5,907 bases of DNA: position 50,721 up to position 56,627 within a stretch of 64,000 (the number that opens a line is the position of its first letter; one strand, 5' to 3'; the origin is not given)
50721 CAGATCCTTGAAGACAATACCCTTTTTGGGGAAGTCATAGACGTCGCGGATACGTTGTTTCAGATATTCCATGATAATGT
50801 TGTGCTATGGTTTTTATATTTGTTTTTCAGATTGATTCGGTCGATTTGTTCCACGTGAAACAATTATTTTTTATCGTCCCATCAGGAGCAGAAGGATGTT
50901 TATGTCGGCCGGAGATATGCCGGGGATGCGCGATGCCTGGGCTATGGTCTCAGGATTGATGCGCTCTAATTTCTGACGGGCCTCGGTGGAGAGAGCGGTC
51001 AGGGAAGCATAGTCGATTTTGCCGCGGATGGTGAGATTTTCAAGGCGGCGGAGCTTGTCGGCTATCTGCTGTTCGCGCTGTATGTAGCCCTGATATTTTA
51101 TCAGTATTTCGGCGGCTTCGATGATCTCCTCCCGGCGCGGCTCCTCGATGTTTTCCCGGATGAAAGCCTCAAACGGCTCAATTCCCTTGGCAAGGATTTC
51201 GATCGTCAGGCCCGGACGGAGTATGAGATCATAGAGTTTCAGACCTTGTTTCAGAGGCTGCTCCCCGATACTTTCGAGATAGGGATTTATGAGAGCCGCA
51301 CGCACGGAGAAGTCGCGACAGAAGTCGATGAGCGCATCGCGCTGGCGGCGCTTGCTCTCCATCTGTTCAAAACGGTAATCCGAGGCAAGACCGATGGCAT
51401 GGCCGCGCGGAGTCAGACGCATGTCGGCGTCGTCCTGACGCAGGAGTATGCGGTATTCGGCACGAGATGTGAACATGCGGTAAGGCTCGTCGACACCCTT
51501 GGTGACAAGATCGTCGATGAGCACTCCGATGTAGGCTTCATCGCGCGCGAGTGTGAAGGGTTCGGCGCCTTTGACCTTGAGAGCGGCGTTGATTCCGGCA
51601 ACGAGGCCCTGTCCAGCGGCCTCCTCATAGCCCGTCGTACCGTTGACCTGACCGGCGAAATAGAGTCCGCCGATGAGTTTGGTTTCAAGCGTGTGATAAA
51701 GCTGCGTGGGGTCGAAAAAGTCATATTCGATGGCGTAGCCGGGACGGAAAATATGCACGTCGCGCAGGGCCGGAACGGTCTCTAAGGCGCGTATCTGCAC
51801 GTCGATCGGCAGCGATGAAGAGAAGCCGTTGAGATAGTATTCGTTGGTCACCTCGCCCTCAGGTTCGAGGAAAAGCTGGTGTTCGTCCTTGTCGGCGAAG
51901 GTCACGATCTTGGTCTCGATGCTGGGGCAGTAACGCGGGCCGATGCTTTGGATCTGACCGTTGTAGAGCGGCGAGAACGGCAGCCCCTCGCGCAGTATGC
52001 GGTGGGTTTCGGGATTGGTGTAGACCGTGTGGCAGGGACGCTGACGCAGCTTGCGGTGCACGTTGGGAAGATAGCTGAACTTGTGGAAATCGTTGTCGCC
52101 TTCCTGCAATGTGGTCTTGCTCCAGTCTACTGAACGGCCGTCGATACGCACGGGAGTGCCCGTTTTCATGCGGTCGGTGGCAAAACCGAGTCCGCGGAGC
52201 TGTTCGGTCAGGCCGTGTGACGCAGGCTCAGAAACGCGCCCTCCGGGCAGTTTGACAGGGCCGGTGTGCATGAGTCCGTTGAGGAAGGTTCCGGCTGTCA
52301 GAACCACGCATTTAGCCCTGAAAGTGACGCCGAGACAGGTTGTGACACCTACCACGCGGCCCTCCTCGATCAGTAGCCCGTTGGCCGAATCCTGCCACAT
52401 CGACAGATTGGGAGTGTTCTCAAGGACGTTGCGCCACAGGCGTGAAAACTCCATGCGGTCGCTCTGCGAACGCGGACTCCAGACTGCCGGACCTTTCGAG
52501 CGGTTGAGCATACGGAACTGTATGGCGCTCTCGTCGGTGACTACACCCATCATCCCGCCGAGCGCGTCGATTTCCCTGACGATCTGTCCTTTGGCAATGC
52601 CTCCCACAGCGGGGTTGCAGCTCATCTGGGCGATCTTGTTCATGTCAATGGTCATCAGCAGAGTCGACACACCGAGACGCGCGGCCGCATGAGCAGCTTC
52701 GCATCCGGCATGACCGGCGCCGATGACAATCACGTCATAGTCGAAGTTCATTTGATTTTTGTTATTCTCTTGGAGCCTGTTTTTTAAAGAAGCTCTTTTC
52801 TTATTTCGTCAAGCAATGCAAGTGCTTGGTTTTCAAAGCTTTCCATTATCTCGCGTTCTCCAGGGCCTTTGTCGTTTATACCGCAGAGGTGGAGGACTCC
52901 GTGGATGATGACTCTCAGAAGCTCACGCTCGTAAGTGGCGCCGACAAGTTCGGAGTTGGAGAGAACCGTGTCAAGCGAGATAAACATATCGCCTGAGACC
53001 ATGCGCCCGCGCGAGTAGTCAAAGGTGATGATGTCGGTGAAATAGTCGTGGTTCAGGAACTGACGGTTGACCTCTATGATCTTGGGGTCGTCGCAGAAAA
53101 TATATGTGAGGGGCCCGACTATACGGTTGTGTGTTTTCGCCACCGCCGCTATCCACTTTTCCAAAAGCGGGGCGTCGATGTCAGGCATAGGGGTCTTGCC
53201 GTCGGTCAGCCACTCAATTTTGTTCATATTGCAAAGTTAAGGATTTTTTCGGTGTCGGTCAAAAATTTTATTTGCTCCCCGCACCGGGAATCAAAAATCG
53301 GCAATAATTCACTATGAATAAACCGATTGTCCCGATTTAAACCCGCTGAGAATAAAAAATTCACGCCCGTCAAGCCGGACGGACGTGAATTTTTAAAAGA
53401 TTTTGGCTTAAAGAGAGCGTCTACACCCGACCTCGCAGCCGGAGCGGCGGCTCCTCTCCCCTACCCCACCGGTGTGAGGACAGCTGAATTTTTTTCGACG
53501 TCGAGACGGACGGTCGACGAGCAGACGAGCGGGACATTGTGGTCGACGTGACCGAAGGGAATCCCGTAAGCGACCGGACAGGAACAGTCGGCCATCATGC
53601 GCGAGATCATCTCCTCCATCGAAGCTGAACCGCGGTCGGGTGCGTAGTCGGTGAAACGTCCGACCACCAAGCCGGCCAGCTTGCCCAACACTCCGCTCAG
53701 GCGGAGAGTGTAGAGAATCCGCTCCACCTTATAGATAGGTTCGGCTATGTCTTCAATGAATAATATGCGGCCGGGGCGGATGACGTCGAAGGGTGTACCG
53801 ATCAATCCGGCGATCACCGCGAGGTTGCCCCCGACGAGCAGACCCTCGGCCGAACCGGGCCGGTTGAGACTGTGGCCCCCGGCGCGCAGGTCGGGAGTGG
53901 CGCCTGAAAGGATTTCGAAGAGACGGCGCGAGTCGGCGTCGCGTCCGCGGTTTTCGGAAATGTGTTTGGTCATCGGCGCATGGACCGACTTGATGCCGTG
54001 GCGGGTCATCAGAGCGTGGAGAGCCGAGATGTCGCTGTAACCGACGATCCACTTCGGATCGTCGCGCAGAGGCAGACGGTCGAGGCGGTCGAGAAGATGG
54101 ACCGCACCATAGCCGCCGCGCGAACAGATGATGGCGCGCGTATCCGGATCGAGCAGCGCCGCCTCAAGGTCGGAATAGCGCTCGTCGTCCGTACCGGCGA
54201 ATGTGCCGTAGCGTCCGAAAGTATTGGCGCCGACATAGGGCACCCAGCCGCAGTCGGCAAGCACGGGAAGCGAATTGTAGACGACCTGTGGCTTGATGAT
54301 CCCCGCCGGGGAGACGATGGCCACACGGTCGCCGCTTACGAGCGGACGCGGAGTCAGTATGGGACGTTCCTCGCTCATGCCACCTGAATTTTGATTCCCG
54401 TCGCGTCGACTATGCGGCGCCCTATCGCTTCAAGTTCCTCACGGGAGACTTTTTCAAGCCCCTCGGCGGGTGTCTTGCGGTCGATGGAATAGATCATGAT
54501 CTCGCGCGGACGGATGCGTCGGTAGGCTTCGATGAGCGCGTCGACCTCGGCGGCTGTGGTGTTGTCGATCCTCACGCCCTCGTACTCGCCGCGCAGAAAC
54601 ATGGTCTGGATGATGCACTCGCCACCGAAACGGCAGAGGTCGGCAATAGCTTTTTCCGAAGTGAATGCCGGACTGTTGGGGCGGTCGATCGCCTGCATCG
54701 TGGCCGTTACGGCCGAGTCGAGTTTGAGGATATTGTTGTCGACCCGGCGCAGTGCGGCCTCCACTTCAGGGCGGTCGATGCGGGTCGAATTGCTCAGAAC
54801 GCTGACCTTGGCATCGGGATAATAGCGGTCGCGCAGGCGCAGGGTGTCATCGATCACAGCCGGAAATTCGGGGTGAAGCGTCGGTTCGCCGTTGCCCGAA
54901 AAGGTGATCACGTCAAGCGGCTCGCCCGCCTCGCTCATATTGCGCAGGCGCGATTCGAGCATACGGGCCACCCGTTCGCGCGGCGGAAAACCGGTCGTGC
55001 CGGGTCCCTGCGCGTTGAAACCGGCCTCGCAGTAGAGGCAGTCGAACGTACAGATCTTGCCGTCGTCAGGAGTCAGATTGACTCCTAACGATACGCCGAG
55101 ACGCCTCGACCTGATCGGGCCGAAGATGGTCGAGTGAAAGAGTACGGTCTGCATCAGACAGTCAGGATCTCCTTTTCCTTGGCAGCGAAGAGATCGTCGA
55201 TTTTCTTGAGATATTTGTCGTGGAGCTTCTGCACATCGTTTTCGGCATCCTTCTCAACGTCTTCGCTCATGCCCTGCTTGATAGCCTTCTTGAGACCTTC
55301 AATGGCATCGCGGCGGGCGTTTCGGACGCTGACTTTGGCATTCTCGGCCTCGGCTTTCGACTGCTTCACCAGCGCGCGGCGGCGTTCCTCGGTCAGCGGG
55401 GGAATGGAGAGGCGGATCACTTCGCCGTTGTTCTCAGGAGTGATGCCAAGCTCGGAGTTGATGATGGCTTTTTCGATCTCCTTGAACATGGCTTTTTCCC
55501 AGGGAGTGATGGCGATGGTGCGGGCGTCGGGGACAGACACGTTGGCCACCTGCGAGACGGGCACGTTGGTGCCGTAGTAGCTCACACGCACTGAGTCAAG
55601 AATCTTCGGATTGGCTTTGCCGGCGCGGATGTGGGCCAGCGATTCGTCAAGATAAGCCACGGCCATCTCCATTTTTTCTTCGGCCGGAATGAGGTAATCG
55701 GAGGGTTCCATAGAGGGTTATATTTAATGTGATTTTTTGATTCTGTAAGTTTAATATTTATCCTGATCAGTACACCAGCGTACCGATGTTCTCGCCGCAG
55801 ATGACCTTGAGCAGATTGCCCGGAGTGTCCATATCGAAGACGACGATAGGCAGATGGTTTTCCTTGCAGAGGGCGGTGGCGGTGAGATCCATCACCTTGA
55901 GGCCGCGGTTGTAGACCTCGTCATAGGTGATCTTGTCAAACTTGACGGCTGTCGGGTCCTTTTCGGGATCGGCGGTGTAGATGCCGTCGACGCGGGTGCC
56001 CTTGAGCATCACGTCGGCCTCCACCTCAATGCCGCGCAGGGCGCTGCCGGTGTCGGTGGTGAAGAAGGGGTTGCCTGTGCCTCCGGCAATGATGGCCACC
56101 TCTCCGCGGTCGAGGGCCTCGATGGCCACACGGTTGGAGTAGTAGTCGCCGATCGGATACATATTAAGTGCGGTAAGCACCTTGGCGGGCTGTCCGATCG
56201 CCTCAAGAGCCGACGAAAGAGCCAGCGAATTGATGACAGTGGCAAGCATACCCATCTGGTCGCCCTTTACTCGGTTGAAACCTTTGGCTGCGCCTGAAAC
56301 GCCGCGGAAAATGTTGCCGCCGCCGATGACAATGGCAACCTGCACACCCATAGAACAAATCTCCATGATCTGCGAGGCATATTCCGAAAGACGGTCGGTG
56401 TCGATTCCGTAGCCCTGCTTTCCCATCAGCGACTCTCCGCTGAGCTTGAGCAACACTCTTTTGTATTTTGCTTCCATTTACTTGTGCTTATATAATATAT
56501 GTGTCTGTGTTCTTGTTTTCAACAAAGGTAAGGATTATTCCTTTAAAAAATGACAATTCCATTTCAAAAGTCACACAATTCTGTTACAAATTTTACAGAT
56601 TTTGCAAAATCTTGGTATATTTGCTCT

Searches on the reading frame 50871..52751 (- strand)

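Call 70: search_protein_families(library=pfam, proteins=[window:50871-52751:-], max_evalue=0.00001)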
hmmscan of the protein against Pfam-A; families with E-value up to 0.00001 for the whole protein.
window:50871-52751:- (626 aa): 4 families
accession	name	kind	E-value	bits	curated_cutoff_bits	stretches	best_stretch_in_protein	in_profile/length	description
PF01134.28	GIDA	-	1.5e-158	528.4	22.1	1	6-396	1-390/391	Glucose inhibited division protein A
PF13932.14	SAM_GIDA_C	-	6.7e-24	83.9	27.1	1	566-621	2-57/57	tRNA modifying enzyme MnmG/GidA C-terminal helical bundle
PF21680.2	GIDA_C_1st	-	2.5e-18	67.1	24.7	1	458-561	1-96/96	tRNA modifying enzyme MnmG/GidA C-terminal helical domain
PF12831.13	FAD_oxidored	-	7.4e-06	25.9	27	0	6-34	1-29/416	FAD dependent oxidoreductase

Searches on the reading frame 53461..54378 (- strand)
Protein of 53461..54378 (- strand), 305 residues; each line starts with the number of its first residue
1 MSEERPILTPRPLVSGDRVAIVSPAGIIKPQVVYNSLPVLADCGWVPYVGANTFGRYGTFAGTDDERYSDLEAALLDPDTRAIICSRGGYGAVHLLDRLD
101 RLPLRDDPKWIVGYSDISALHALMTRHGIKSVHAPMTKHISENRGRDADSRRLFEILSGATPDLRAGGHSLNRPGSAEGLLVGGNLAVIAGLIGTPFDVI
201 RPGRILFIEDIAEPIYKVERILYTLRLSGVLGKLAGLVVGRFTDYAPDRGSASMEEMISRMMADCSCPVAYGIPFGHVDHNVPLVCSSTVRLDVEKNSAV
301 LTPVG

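Call 84: search_protein_families(library=pfam, proteins=[window:53461-54378:-], max_evalue=0.00001)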
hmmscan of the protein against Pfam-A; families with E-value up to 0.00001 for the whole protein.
window:53461-54378:- (305 aa): 2 families
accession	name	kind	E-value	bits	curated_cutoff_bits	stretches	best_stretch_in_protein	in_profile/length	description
PF02016.21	Peptidase_S66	-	8.3e-30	103.9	25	1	19-134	1-121/121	LD-carboxypeptidase N-terminal domain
PF17676.7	Peptidase_S66C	-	2.5e-29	102.8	23.7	1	178-292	1-120/120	LD-carboxypeptidase C-terminal domain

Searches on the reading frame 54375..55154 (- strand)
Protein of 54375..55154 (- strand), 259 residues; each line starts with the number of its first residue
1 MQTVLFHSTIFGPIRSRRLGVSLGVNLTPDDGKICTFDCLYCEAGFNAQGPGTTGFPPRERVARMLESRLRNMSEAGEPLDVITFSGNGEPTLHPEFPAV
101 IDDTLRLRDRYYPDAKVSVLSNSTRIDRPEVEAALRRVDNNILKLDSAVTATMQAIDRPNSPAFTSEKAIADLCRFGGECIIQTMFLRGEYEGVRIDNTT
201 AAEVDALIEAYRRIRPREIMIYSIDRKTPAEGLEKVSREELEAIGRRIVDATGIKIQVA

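Call 84: search_protein_families(library=pfam, proteins=[window:54375-55154:-], max_evalue=0.00001)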
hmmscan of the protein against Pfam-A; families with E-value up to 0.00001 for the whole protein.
window:54375-55154:- (259 aa): 1 family
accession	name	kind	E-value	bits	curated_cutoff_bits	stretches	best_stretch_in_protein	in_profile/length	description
PF04055.27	Radical_SAM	-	5.9e-11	43.3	29.5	1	33-191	5-155/166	Radical SAM superfamily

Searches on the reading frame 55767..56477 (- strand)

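Call 84: search_protein_families(library=pfam, proteins=[window:55767-56477:-], max_evalue=0.00001)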
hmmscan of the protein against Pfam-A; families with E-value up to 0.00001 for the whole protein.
window:55767-56477:- (236 aa): 1 family
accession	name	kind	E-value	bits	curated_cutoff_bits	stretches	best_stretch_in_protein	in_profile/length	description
PF00696.33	AA_kinase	-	6.5e-34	118.1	24.9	1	6-215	1-234/234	Amino acid kinase family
